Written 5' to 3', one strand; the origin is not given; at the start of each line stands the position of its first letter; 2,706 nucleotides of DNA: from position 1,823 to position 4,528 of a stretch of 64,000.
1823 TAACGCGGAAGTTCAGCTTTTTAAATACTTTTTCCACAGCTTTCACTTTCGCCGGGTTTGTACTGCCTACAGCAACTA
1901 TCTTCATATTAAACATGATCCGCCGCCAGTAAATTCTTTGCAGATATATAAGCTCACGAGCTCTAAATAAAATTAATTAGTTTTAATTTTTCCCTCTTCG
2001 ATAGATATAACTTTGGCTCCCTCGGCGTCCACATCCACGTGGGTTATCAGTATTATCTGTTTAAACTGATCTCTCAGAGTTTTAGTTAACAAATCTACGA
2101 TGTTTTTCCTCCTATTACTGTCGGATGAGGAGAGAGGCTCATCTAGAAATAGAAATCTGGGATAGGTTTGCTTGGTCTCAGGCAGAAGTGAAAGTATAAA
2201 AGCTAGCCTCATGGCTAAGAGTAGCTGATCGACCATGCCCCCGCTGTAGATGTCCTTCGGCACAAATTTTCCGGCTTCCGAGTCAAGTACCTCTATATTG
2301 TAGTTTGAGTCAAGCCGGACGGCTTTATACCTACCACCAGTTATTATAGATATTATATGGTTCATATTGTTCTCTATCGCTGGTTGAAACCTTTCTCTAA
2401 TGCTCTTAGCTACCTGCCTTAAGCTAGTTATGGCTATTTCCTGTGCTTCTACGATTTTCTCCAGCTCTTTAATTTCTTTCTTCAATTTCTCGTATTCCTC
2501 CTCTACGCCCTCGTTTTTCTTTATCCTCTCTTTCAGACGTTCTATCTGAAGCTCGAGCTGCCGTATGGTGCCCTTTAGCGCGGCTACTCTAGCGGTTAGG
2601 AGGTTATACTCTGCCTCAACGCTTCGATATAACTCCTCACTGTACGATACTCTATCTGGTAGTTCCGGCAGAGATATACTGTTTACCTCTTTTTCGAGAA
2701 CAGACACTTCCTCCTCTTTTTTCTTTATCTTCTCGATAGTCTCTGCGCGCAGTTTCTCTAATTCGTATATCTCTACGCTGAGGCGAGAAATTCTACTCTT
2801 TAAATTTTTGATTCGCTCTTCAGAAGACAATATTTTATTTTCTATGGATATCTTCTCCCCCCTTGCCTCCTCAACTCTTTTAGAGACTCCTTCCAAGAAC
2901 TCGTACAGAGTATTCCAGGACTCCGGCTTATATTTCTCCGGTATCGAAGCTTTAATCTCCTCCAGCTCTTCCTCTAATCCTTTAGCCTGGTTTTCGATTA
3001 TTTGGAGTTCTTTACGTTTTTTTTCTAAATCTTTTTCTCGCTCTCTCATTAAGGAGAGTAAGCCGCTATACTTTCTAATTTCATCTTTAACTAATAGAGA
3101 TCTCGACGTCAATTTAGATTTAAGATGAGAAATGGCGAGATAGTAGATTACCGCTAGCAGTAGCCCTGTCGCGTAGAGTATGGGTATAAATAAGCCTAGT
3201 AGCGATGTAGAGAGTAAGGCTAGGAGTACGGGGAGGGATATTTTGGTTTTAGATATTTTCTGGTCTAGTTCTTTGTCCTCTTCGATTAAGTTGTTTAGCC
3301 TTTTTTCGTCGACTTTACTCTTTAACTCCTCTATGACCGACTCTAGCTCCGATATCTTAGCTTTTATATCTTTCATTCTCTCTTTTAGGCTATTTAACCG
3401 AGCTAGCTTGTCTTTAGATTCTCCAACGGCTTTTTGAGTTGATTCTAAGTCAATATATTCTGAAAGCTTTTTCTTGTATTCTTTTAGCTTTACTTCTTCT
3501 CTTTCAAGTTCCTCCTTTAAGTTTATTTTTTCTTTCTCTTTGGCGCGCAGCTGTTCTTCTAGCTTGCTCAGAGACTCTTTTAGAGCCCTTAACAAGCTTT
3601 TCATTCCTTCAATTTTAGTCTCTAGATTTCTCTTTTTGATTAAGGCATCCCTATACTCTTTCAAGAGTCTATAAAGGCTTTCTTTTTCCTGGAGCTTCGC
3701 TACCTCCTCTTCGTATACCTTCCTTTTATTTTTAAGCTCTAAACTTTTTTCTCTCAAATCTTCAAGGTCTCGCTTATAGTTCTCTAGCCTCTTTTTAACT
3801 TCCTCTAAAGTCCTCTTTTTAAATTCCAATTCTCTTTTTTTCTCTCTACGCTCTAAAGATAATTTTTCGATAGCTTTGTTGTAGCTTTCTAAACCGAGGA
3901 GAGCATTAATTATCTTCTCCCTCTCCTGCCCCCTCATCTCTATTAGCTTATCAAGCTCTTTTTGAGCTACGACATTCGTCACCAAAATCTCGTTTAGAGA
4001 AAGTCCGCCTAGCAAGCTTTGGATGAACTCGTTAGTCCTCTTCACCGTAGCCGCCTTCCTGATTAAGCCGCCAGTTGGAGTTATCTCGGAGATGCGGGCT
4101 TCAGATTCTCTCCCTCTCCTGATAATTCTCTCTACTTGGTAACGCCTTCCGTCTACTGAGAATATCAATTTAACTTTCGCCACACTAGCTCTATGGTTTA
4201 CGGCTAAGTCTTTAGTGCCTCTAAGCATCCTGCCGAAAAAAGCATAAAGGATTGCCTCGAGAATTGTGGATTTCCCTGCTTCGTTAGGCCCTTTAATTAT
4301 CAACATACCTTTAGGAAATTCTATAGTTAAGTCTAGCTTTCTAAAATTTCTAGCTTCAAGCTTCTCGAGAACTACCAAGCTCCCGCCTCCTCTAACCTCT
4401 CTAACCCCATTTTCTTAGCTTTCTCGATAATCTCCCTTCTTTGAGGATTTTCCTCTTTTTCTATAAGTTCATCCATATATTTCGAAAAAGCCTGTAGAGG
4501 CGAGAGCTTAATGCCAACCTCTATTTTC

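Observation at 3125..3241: Rad50 without a zinc hook: a cysteine-free protein with a two-helix hydrophobic hairpin at the coiled-coil apex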

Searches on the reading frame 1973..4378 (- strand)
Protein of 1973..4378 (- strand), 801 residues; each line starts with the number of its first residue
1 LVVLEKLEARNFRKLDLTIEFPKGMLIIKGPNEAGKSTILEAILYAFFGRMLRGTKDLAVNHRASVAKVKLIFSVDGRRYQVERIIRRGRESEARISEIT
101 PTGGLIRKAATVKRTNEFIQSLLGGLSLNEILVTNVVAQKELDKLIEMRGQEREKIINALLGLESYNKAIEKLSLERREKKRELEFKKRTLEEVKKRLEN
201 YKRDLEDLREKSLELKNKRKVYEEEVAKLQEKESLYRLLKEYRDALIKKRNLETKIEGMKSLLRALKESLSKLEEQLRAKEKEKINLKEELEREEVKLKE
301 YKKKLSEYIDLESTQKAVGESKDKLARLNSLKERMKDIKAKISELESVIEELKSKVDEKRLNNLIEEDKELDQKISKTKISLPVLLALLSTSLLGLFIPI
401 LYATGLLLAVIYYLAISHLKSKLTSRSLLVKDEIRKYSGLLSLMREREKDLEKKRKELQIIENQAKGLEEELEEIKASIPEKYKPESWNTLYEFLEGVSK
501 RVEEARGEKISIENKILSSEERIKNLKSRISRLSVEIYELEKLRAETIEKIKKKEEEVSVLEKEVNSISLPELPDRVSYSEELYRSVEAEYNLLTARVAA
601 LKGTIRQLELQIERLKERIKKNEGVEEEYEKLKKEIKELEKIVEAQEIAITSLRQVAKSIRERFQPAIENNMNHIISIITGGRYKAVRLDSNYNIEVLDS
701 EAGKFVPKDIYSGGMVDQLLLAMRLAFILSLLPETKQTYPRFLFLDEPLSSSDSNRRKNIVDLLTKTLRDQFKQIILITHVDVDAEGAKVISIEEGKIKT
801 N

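Call 4: search_protein_families(library=pfam, proteins=[window:1973-4378:-], max_evalue=0.01)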
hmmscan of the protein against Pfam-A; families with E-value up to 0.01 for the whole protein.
window:1973-4378:- (801 aa): 10 families
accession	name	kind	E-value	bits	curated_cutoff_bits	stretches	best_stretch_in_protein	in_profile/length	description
PF13476.12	AAA_23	-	1.7e-18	68.5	27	1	6-206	1-171/201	AAA domain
PF13514.12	AAA_27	-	1.2e-08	35.3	22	1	16-206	16-197/206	AAA domain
PF02463.25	SMC_N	-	2.4e-07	30.9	40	1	4-97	2-114/220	RecF/RecN/SMC N terminal domain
PF13175.12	AAA_15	-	1.2e-06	28.9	32.1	1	4-359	3-275/374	AAA ATPase domain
PF08702.15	Fib_alpha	-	1.3e-05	25.9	29.9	1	442-547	28-128/143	Fibrinogen alpha/beta chain family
PF13555.12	AAA_29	-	0.0002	21.5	27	1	18-49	16-48/61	P-loop containing region of AAA domain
PF13304.12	AAA_21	-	0.0022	18.5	27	0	27-47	3-23/304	AAA domain, putative AbiEii toxin, Type IV TA system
PF16454.10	PI3K_P85_iSH2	-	0.0052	16.8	31.5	1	417-559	13-154/161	Phosphatidylinositol 3-kinase regulatory subunit P85 inter-SH2 domain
PF13166.12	AAA_13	-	0.0067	15.6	36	1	734-780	520-569/713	AAA domain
PF13558.12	SbcC_Walker_B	-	0.0078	16.9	27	0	712-765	34-89/90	SbcC/RAD50-like, Walker B motif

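Call 5: find_homologous_proteins(query=window:1973-4378:-, max_evalue=0.00001)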
Query window:1973-4378:- (801 aa): 296 proteins with E <= 0.00001 among 8000 candidates; the best 120 are listed.
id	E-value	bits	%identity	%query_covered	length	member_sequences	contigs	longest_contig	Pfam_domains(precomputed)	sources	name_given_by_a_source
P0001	0.0e+0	1603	100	100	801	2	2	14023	PF13514.13,PF13175.13,PF13476.13,PF02463.26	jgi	-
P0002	0.0e+0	1035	66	100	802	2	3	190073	PF13514.13,PF13175.13,PF13476.13,PF02463.26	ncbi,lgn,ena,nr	ncbi:MAG: hypothetical protein DRJ38_04135 [Thermoprotei archaeon]|nr:MAG: hypothetical protein DRJ3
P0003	0.0e+0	1023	63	100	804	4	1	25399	PF13514.13,PF13175.13,PF13476.13,PF02463.26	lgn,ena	-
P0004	2.4e-224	765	51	100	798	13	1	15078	PF13514.13,PF13175.13,PF13476.13,PF02463.26,PF13304.13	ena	-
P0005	1.1e-222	760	50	100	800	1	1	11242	PF13514.13,PF13175.13,PF02463.26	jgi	-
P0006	5.4e-222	757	50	100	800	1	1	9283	PF13514.13,PF13175.13,PF02463.26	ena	-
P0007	1.3e-221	756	49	100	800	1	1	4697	PF13514.13,PF13175.13,PF02463.26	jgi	-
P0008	1.5e-220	753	50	100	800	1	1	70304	PF13514.13,PF13175.13,PF02463.26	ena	-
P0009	2.0e-220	752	49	100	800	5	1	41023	PF13514.13,PF13175.13,PF13476.13,PF02463.26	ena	-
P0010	7.0e-220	750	50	100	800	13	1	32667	PF13514.13,PF13175.13,PF13476.13,PF02463.26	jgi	-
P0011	3.1e-219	748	49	100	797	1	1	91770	PF13514.13,PF13175.13,PF13476.13,PF02463.26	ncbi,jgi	-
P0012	2.1e-212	726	48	100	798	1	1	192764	PF13514.13,PF13175.13,PF02463.26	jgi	-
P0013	8.1e-209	714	50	97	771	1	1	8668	PF13514.13,PF13175.13,PF02463.26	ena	-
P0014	4.8e-182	625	44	100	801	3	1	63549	PF13514.13,PF13175.13,PF13476.13,PF02463.26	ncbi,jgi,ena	-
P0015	6.8e-180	618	44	100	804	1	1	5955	PF13514.13,PF13175.13,PF13476.13,PF13555.13,PF02463.26,PF13304.13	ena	-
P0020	6.5e-150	519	39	100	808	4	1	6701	PF13514.13,PF13476.13,PF02463.26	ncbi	ncbi:MAG: AAA family ATPase [Candidatus Njordarchaeia archaeon]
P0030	1.7e-100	356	35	100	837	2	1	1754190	PF13476.13,PF02463.26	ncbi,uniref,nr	ncbi:DNA double-strand break repair Rad50 ATPase [Thermofilum adornatum 1505]|uniref:DNA double-stra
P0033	6.0e-89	318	32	99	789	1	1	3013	PF13514.13,PF13175.13,PF13476.13,PF13555.13,PF02463.26,PF13304.13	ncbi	-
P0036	3.1e-88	315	31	99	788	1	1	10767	PF13175.13,PF13476.13,PF13555.13,PF02463.26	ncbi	-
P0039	2.3e-87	312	31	99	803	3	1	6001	PF13175.13,PF13476.13,PF13555.13,PF02463.26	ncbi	-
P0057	1.9e-69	253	31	92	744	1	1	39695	-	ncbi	-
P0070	1.0e-18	85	31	25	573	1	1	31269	PF13514.13,PF13476.13,PF17319.8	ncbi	-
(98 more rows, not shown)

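Call 6: search_protein_families(library=ncbifam, proteins=[window:1973-4378:-], max_evalue=0.01)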
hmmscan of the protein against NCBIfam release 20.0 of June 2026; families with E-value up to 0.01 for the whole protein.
window:1973-4378:- (801 aa): 54 families (the best 25 are shown)
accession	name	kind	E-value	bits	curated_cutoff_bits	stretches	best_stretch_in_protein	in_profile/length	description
NF003034.1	PRK03918.1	equivalog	8.1e-45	153.1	700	3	4-375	3-354/878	DNA double-strand break repair ATPase Rad50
NF002572.0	PRK02224.1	equivalog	7.4e-35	120.5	1087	2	5-380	4-377/888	DNA double-strand break repair ATPase Rad50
NF045487.1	ASRP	equivalog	6.4e-34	117.5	300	3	17-279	8-267/593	archaea-specific SMC-related protein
NF041035.1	Rad50_Halo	equivalog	1.6e-33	116.1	1000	2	5-378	4-375/883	DNA double-strand break repair ATPase Rad50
NF041034.1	Rad50_Sulf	equivalog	4.2e-31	107.6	1000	2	500-782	566-845/872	DNA double-strand break repair ATPase Rad50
NF002244.0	PRK01156.1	equivalog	1.4e-26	92.9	847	2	3-384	2-388/895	DNA double-strand break repair ATPase Rad50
TIGR02169.1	SMC_prok_A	equivalog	1.6e-22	79.1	729.4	3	4-199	2-202/1165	chromosome segregation protein SMC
TIGR02168.1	SMC_prok_B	equivalog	2.5e-18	65.3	567.35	2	444-663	241-464/1181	chromosome segregation protein SMC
TIGR00618.1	sbcc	subfamily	1.5e-14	53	478.5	1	17-238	18-248/1043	exonuclease subunit SbcC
NF045780.1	TrlF_fam_ATP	equivalog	3.3e-13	49.3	350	2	34-375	320-695/944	TrlF family AAA-like ATPase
TIGR00611.2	recf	equivalog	1.2e-10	41.1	172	1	4-95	1-95/339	DNA replication/repair protein RecF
TIGR04523.1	Mplasa_alph_rch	subfamily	3.1e-10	38.7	270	2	440-662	258-482/745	helix-rich protein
NF041752.4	sbcc_Bac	equivalog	2.1e-08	32.6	1420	1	23-268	28-282/1130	exonuclease subunit SbcC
NF010068.0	PRK13548.1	equivalog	3.9e-08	32.7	261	1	724-797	147-220/261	heme ABC transporter ATP-binding protein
TIGR03185.1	DNA_S_dndD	equivalog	1.4e-07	30.4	245.85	2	13-55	18-60/650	DNA sulfur modification protein DndD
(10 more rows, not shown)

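Call 18: find_related_loci(query=A1, collection=genome_contigs, flank=10000)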
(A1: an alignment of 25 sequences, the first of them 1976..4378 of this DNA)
Query A1 (801 aa) in genome_contigs; peptide patterns used: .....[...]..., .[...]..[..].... (x = any residue, [..] = any of these).
600 stretches matched a pattern (row limit reached: there are more); 269 encode a relative of the query (tblastn E <= 1e-3); the best 80 are kept; 80 distinct loci.
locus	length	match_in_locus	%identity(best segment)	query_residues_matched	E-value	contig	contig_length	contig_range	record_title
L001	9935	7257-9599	33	1-798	4e-105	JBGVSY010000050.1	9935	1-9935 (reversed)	MAG: Nitrososphaeria archaeon isolate S_237_B8 k127_526116, whole genome shotgun sequence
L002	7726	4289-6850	35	1-798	2e-104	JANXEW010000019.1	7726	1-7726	MAG: Thermofilaceae archaeon isolate SKYB99 NODE_19_length_7726_cov_11.714472, whole genome shotgun sequence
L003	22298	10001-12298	31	7-799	5e-89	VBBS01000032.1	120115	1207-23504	MAG: Candidatus Bathyarchaeota archaeon isolate BA_24 14_0903_09_30cm_scaffold_47, whole genome shotgun sequence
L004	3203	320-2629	29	1-796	7e-75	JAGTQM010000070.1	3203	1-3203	MAG: Candidatus Bathyarchaeota archaeon isolate QZM_A2_bin_24 QZM_A2_bin_24_scaffold_17688_curated, whole genome shotgun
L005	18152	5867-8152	31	1-797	1e-82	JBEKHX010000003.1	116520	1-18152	MAG: Nitrososphaerales archaeon isolate SPRUCE 287 SPRUCE_287_3, whole genome shotgun sequence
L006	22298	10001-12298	30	7-799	3e-91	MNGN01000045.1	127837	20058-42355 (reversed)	MAG: Crenarchaeota archaeon 13_1_40CM_3_52_17 13_1_40cm_3_scaffold_15, whole genome shotgun sequence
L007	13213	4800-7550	27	1-798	5e-58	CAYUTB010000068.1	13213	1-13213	MAG TPA_asm: uncultured Candidatus Bathyarchaeia archaeon isolate SRP178699_co1_176 genome assembly, contig: NODE_6244_l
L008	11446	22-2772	27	1-798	3e-48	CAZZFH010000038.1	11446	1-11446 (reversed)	MAG TPA_asm: uncultured Candidatus Bathyarchaeia archaeon isolate SRP178699_co2_149 genome assembly, contig: NODE_5382_l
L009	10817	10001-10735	39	555-798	3e-48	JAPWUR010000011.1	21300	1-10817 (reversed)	MAG: Candidatus Bathyarchaeota archaeon isolate RSWS8 scaffold_324_c1, whole genome shotgun sequence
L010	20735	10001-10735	38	555-798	2e-46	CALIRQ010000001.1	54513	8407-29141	MAG: uncultured archaeon isolate S1_Bin_METABAT__214_1 genome assembly, contig: c_000001388505, whole genome shotgun seq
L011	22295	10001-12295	31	7-799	7e-92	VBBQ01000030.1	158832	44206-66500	MAG: Candidatus Bathyarchaeota archaeon isolate BA_22 14_1009_05_40cm_scaffold_388, whole genome shotgun sequence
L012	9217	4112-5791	27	4-497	1e-28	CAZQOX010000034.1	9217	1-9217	MAG TPA_asm: uncultured Candidatus Bathyarchaeia archaeon isolate binchicken_co89_247 genome assembly, contig: NODE_1541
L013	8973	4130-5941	40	1-780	4e-28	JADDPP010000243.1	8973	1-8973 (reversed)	MAG: Rubrobacter sp. isolate LC5_2 AB19_LC5_2007_length_8990_cov_68, whole genome shotgun sequence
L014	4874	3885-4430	40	4-179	9e-26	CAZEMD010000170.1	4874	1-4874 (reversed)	MAG TPA_asm: uncultured Candidatus Bathyarchaeia archaeon isolate SRP214966_co5_307 genome assembly, contig: NODE_20723_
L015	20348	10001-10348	44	666-780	1e-24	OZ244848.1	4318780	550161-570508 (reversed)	MAG: Chloroflexota bacterium isolate 63517e8d-ff5b-49d2-9bcc-bc3416bcaf89 genome assembly, chromosome: 1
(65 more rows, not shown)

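Call 26: search_solved_structures(query=A1, max_evalue=0.001)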
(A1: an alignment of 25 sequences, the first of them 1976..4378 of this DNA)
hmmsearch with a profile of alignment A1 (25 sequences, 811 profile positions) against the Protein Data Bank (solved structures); distinct sequences matched with E-value up to 0.001: 93 (the best 60 are shown).
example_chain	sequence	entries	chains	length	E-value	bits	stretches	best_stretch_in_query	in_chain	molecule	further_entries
3aux_A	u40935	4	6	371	7.7e-37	130.2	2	2-231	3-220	DNA double-strand break repair rad50 ATPase | DNA double-strand break repair Rad50 ATPase,DNA double-strand break repair Rad50 ATPase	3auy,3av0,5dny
5f3w_B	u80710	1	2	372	4.9e-36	127.6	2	2-228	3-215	DNA double-strand break repair Rad50 ATPase,DNA double-strand break repair Rad50 ATPase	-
3qku_A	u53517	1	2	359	1.2e-34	123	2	2-213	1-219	DNA double-strand break repair rad50 ATPase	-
3qkt_A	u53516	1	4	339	5.4e-33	117.5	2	2-198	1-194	DNA double-strand break repair rad50 ATPase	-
4nck_A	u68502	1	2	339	8.8e-33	116.8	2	2-198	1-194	DNA double-strand break repair Rad50 ATPase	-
4nch_A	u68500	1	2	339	5.4e-32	114.2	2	2-198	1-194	DNA double-strand break repair Rad50 ATPase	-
4nci_A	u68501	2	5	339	1.4e-31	112.8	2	2-193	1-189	DNA double-strand break repair Rad50 ATPase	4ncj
3qf7_A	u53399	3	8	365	4.1e-31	111.3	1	5-219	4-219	Rad50 | Probable DNA double-strand break repair Rad50 ATPase,Probable DNA double-strand break repa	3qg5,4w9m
3tho_A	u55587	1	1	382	1.9e-29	105.7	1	5-219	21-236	Probable DNA double-strand break repair Rad50 ATPase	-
3qkr_A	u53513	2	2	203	1.8e-22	82.7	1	2-198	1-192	DNA double-strand break repair rad50 ATPase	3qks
1ii8_A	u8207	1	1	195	6.1e-22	81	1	2-197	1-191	Rad50 ABC-ATPase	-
6s6v_C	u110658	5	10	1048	1.2e-18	70.1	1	16-631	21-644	Nuclease SbcCD subunit C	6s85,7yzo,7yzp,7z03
3qkr_B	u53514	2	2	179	1.8e-15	59.6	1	634-805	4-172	DNA double-strand break repair rad50 ATPase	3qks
5xei_A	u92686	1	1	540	2.5e-15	59.1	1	3-380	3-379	Chromosome partition protein Smc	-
1ii8_B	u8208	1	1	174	5.4e-15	58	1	637-805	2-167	Rad50 ABC-ATPase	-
7zr1_C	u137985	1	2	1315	2.8e-07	32.4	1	20-130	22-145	DH domain-containing protein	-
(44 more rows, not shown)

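Call 31: find_encoding_contigs(protein=P0002, flank=10000, max_places=3)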
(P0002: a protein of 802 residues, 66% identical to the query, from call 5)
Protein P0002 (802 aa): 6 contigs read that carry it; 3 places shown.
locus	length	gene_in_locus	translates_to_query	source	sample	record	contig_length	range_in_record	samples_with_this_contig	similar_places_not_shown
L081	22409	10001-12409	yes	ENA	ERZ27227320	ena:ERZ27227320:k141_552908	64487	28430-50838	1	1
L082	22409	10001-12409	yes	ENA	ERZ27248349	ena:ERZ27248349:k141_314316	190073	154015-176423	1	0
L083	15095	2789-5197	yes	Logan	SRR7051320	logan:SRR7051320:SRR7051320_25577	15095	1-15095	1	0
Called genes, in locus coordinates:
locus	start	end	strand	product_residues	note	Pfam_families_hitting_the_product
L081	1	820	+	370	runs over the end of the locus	PF01924:HypD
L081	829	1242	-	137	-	PF08753:NikR_C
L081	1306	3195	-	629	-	PF16254:DUF4910, PF04389:Peptidase_M28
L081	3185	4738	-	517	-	PF00587:tRNA-synt_2b, PF03129:HGTP_anticodon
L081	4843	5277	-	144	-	PF02663:FmdE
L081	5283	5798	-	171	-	-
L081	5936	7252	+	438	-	PF09376:NurA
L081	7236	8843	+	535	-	PF01935:DUF87, PF12846:AAA_10 (faint)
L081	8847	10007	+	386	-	PF00149:Metallophos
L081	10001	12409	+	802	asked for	PF02463:SMC_N, PF13175:AAA_15 (faint), PF13476:AAA_23, PF13514:AAA_27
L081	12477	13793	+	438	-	PF07690:MFS_1, PF13347:MFS_2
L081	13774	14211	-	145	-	PF05014:Nuc_deoxyrib_tr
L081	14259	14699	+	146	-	-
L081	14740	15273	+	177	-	PF00719:Pyrophosphatase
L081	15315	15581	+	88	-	-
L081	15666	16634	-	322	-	-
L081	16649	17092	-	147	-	PF14520:HHH_5 (faint), PF14229:DUF4332 (faint)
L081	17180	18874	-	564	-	-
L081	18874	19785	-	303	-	-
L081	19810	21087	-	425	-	PF01676:Metalloenzyme, PF10143:PhosphMutase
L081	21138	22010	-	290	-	PF13495:Phage_int_SAM_4, PF02899:Phage_int_SAM_1, PF00589:Phage_integrase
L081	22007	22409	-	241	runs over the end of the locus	-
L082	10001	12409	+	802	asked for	PF02463:SMC_N, PF13175:AAA_15 (faint), PF13476:AAA_23, PF13514:AAA_27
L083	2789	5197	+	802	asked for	PF02463:SMC_N, PF13175:AAA_15 (faint), PF13476:AAA_23, PF13514:AAA_27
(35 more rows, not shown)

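Call 34: predict_structure(alignment_id=A1)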
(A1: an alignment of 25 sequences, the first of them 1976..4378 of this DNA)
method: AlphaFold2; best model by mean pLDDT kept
length: 801 residues; sequences in the alignment: 25
mean_pLDDT: 83.2   pTM: 0.46
mean pLDDT of the five models: 83.2, 82.4, 80.6, 79.8, 78.4
residues with pLDDT >= 90: 224; 70-90: 473; 50-70: 98; < 50: 6
segments of 3 or more residues with pLDDT < 50: 710-713
pLDDT, mean of each block of 10 residues (from residue 1): 90 88 89 79 87 66 87 90 88 92 89 89 76 72 56 67 78 90 91 90 89 85 76 66 62 73 85 91 94 93 90 89 90 90 90 83 87 83 79 67 78 86 87 86 89 92 91 88 87 89 92 93 94 93 90 83 69 58 71 79 86 88 89 93 93 87 86 88 82 78 70 60 83 64 83 81 85 88 82 83 54
secondary structure, 60 per line:
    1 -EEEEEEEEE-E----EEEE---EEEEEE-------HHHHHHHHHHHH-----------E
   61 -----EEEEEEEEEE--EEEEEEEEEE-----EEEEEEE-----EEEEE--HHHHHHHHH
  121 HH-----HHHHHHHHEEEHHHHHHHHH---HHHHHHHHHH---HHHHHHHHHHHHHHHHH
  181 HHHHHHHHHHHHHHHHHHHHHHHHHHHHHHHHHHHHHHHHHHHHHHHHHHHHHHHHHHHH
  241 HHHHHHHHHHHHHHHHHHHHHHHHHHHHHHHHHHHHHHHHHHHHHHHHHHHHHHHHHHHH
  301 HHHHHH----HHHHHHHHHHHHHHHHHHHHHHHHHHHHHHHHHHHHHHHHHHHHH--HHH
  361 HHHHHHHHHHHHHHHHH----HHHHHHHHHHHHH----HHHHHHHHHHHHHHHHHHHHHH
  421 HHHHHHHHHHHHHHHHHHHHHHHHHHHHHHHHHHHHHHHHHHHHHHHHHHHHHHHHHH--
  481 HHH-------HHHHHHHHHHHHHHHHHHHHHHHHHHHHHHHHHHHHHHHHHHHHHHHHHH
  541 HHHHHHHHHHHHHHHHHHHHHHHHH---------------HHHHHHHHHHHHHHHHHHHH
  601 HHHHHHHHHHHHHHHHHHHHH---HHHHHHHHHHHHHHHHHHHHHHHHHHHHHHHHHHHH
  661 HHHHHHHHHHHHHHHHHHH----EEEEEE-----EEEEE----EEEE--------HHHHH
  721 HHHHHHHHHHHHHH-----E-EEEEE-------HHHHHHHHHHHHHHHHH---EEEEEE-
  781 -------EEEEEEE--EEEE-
elements in order (helices of 4 or more, strands of 3 or more residues): E2-10 E17-20 E24-29 H37-48 E66-75 E78-87 E93-99 E105-109 H112-122 H128-135 E136-138 H139-147 H151-160 H164-306 H311-355 H358-377 H382-394 H399-478 H491-565 H581-621 H625-679 E684-689 E695-699 E704-707 H716-734 E742-746 H754-770 E774-779 E788-794 E797-800
